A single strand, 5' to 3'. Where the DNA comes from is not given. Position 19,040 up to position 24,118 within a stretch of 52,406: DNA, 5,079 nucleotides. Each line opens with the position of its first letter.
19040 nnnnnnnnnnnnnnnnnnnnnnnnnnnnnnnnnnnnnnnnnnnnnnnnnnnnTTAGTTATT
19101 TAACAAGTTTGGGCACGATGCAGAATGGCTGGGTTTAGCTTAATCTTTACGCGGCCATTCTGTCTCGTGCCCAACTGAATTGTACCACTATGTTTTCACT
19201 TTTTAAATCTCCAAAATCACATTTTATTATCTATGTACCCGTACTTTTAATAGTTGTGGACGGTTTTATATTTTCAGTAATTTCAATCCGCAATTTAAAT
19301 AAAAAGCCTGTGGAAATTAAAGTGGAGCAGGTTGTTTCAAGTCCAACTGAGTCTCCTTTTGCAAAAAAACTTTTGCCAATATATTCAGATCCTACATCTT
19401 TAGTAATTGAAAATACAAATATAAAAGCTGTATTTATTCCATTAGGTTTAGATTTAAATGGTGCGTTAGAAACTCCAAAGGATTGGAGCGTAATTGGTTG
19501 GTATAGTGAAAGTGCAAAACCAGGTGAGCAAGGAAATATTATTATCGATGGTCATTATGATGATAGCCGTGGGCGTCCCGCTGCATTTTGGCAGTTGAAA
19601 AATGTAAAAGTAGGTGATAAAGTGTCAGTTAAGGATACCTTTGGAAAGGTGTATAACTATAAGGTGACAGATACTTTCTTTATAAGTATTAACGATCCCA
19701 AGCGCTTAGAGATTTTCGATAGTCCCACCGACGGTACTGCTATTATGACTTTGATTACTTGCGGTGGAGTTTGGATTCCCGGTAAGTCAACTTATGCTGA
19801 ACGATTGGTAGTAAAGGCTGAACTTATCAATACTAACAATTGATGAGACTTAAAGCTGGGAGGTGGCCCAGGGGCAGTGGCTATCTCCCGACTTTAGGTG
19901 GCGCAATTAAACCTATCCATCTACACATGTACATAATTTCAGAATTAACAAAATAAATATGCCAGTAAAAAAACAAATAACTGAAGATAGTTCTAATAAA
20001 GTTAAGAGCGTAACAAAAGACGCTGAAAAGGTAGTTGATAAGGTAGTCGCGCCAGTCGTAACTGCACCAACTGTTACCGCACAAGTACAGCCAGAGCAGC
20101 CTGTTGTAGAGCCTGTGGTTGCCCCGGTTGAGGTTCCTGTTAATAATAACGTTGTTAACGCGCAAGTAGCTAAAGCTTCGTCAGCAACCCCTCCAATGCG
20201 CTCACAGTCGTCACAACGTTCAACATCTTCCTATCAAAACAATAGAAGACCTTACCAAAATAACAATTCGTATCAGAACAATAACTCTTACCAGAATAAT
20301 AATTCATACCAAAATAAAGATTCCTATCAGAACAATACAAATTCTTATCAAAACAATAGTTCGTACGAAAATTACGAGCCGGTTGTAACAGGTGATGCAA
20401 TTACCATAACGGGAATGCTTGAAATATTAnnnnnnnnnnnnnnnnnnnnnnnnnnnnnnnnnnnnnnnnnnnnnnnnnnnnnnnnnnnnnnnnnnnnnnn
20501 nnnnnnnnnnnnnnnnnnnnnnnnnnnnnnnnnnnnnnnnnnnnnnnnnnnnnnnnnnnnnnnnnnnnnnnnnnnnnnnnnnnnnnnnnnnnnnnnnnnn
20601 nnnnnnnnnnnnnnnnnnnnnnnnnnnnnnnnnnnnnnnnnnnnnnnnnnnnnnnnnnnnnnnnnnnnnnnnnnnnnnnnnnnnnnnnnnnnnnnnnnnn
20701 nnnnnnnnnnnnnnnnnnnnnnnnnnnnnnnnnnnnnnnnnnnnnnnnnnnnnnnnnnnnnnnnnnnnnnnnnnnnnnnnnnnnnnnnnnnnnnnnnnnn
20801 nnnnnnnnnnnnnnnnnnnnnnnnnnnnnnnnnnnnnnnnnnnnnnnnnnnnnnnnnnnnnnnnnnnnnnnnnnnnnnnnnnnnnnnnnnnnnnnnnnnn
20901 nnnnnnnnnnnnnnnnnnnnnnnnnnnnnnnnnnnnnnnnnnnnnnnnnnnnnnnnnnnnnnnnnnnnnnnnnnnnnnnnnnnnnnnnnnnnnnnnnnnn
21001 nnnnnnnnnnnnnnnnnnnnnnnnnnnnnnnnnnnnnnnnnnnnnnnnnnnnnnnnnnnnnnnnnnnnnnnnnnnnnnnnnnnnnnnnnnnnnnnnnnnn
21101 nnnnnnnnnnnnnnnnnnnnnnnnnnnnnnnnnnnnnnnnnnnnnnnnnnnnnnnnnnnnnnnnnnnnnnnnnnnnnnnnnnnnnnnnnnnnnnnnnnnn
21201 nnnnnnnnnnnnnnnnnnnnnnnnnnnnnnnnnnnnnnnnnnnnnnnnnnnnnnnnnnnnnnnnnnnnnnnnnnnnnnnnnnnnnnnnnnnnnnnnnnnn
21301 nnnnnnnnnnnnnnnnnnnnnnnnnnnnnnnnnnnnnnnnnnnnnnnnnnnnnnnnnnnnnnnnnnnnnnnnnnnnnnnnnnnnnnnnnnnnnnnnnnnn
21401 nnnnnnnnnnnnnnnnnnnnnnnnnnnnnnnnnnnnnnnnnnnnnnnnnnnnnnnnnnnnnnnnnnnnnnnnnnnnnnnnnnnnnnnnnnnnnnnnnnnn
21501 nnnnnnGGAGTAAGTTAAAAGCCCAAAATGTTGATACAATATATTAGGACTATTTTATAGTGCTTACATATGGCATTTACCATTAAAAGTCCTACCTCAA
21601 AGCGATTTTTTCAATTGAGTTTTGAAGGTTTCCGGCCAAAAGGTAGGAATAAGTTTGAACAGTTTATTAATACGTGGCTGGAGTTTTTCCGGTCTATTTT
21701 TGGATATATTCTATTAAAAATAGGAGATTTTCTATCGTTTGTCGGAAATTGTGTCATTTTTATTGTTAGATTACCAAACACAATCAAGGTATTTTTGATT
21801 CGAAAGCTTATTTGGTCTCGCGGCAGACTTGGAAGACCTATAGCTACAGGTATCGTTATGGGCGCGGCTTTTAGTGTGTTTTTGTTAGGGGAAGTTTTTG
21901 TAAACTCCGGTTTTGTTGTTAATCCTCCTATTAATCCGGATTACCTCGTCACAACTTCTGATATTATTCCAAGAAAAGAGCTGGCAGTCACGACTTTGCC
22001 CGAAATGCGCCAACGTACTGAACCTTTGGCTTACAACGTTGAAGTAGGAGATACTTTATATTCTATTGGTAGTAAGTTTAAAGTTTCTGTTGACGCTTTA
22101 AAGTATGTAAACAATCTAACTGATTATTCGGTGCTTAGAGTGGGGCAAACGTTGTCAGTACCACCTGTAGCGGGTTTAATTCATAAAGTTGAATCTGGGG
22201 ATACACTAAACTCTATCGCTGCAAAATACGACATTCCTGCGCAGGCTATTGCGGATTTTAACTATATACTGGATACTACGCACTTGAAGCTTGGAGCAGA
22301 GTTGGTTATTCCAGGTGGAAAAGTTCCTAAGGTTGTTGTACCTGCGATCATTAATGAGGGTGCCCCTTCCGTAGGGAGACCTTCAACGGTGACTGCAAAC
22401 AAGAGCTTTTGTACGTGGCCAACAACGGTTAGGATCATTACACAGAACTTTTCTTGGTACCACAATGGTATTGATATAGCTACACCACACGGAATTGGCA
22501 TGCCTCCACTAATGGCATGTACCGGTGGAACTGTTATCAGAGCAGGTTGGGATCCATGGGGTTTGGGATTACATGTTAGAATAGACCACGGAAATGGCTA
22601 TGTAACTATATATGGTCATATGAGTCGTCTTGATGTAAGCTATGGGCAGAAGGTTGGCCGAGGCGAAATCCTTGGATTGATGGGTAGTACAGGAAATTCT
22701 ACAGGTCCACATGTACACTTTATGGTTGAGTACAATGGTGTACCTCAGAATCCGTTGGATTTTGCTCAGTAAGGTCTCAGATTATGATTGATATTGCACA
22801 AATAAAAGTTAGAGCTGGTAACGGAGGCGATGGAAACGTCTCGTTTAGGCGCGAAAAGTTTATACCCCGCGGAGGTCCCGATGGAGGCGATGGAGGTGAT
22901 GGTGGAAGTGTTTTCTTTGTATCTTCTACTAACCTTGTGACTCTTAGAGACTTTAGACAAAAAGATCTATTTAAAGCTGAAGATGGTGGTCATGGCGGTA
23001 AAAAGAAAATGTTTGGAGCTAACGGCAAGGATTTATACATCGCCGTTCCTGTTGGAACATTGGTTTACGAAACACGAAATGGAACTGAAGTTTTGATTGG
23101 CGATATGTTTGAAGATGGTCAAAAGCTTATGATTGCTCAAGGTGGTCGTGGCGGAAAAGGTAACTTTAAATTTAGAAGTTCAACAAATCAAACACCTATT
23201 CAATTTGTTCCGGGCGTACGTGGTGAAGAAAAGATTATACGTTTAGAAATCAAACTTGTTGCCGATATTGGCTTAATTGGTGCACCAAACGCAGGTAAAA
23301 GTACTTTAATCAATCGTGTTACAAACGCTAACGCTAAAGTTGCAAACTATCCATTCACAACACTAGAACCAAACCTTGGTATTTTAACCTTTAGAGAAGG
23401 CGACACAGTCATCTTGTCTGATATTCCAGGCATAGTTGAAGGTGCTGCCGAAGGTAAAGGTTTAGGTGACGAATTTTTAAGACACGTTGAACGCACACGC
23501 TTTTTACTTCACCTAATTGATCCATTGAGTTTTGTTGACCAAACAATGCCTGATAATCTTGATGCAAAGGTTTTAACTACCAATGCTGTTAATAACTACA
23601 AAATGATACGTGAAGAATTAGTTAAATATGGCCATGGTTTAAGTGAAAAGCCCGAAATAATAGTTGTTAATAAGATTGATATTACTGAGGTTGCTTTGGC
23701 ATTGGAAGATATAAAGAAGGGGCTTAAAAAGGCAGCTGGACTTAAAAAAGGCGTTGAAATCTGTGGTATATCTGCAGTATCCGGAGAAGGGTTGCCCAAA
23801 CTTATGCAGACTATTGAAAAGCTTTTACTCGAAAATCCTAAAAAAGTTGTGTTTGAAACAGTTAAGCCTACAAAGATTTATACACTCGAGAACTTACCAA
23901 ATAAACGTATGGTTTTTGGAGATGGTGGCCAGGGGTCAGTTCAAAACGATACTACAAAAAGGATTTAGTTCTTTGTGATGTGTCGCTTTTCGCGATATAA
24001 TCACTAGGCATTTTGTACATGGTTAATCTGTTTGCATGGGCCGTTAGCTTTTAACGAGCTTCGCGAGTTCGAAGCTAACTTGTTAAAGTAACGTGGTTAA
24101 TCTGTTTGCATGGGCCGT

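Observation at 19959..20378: Rho factor with a prion-like (S)YQNN repeat N-terminus replacing the usual N-terminal helical bundle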

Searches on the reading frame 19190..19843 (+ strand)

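Call 69: search_protein_families(library=pfam, proteins=[window:19190-19843:+], max_evalue=0.00001)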
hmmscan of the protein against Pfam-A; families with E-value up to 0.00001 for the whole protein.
window:19190-19843:+ (217 aa): 1 family
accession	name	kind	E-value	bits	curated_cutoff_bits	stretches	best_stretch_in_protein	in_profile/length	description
PF04203.18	Sortase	-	1.1e-24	87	26.6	1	72-212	2-124/125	Sortase domain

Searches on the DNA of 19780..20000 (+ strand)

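Call 39: search_rna_families(source=window, start=19780, end=20000, threshold=evalue, max_evalue=1)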
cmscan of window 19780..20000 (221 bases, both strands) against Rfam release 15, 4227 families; matches with E-value up to 1: 2.
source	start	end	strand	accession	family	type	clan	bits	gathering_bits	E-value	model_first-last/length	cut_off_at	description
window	19842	19908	+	RF04029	mir-8521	Gene; miRNA;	-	20.6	80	0.039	1-68/68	no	mir-8521 microRNA precursor family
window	19783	19852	+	RF00284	SNORD74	Gene; snRNA; snoRNA; CD-box;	CL00069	15.7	41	0.49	1-80/80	no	Small nucleolar RNA SNORD74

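Call 65: build_rna_model(alignment_id=A5, structure=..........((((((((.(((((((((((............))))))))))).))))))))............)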
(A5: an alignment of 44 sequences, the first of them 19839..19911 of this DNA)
Model R1 built from alignment A5 (44 sequences, 74 columns); structure: as given.
model positions 73; base pairs 19; branch points 0; effective number of sequences 4.74; information 0.773 bits per position. Calibrated on 0.2 Mb of random sequence (short: E-values are rough).
structure used (alignment columns):
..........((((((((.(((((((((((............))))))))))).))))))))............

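Call 66: search_with_rna_model(model_id=R1, sources=[window, L001, L002, L003, L004, L005, L031, L086], max_evalue=1)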
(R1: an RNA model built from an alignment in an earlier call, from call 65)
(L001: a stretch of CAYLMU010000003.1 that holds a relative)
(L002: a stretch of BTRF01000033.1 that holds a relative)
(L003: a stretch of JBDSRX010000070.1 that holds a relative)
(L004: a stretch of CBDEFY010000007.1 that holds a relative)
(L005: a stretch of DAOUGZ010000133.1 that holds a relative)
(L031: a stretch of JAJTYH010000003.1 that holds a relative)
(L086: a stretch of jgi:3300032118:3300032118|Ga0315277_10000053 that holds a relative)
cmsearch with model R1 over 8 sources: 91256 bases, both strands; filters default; matches with E-value up to 1: 8.
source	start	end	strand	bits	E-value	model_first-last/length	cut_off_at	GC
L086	2291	2363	+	80.8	5.2e-24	1-73/73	no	0.53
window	19838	19911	+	69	5.1e-20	1-73/73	no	0.51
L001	2393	2465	+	68.9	5.7e-20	1-73/73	no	0.42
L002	42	114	+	42.3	5.2e-11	1-73/73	no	0.49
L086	2289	2361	-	32.1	1.4e-07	1-73/73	no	0.55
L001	2391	2463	-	26.2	1.3e-05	1-73/73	no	0.42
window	19836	19909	-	24.2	6.6e-05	1-73/73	no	0.53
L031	2207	2275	+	23.5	0.00011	1-73/73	no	0.51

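Call 67: search_with_rna_model(model_id=R1, sources=[L001, L002, L031], max_evalue=0.001, show_alignments=4)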
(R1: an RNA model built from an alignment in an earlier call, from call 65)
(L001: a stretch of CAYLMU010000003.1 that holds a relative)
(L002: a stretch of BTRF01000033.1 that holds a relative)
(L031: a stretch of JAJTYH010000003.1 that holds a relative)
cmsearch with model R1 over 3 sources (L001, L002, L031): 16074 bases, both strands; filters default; matches with E-value up to 0.001: 4.
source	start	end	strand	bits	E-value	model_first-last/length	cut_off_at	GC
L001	2393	2465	+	68.9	1e-20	1-73/73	no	0.42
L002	42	114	+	42.3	9.2e-12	1-73/73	no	0.49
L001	2391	2463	-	26.2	2.3e-06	1-73/73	no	0.42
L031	2207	2275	+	23.5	1.9e-05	1-73/73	no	0.51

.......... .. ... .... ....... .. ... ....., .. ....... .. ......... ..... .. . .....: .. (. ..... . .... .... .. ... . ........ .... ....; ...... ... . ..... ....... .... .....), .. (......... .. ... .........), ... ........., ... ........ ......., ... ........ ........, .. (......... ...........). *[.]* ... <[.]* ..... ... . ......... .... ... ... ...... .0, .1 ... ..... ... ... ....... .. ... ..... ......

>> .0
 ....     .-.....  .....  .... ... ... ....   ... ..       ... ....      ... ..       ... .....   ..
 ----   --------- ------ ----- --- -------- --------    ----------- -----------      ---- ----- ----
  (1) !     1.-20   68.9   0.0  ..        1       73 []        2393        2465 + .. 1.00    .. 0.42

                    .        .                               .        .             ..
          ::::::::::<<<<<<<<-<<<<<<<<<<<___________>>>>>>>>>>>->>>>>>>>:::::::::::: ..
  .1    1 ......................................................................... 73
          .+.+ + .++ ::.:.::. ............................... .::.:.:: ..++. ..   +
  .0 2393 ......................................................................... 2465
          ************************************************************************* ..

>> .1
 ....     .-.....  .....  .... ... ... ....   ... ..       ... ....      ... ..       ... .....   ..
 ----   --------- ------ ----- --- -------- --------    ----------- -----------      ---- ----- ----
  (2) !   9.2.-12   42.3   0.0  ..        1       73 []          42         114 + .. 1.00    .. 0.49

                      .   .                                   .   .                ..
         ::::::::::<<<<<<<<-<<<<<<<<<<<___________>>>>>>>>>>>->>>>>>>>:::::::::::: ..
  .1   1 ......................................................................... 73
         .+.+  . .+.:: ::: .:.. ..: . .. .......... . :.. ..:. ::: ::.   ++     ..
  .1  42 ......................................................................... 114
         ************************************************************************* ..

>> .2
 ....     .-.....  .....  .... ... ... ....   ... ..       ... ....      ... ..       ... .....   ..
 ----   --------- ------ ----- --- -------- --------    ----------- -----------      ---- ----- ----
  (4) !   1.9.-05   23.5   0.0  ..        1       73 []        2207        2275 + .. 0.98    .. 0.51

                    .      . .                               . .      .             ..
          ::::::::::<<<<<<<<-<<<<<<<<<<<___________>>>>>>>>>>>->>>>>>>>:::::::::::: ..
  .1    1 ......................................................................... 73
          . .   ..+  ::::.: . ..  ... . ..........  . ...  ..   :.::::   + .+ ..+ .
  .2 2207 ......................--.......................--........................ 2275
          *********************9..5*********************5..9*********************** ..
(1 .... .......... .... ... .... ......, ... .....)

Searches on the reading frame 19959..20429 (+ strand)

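Call 23: search_protein_families(library=pfam, proteins=[window:19959-20429:+], max_evalue=10)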
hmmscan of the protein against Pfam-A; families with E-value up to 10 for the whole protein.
seq(157 aa): 1 family
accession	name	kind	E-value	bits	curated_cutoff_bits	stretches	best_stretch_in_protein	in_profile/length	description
PF01080.22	Presenilin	-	5.5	6.1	34.3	1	81-130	267-316/408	Presenilin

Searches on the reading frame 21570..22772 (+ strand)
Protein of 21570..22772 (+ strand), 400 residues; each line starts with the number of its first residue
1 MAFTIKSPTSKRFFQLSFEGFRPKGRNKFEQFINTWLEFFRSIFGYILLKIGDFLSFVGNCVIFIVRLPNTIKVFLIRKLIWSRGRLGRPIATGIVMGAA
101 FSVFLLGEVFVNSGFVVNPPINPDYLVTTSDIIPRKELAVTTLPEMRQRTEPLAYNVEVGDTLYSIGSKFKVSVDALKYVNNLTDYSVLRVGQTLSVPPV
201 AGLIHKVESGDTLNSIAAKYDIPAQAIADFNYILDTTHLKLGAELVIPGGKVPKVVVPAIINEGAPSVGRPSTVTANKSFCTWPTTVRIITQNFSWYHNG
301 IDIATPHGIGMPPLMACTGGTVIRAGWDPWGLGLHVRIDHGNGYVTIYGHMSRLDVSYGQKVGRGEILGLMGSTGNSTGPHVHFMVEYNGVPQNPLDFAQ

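Call 69: search_protein_families(library=pfam, proteins=[window:21570-22772:+], max_evalue=0.00001)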
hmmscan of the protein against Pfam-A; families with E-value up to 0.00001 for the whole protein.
window:21570-22772:+ (400 aa): 3 families
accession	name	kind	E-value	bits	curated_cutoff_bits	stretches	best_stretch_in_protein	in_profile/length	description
PF01551.29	Peptidase_M23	-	1.4e-29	102.5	28.7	1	297-395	2-96/96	Peptidase family M23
PF01476.26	LysM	-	4.9e-24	84.4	20.9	2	155-198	1-43/43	LysM domain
PF23473.1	LysM3_LYK4_5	-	3.1e-07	30.8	29.3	0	153-187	3-37/48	LYK4/5 LysM3 domain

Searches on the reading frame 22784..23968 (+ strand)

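Call 69: search_protein_families(library=pfam, proteins=[window:22784-23968:+], max_evalue=0.00001)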
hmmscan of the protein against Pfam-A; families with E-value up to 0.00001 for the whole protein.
window:22784-23968:+ (394 aa): 5 families
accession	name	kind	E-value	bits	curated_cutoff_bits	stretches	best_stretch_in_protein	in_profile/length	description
PF01018.28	GTP1_OBG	-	5.5e-55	185.7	27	1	2-158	1-155/155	GTP1/OBG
PF01926.29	MMR_HSR1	-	6.8e-27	94.3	21.9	1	162-297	2-113/113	50S ribosome-binding GTPase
PF02421.24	FeoB_N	-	2.6e-14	53.5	27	1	162-217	3-57/156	Ferrous iron transport protein B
PF00009.33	GTP_EFTU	-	2.1e-07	31.2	26.5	0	259-348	93-186/188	Elongation factor Tu GTP binding domain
PF03308.22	MeaB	-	8e-06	25.5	23.1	0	281-346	164-233/273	Methylmalonyl Co-A mutase-associated GTPase MeaB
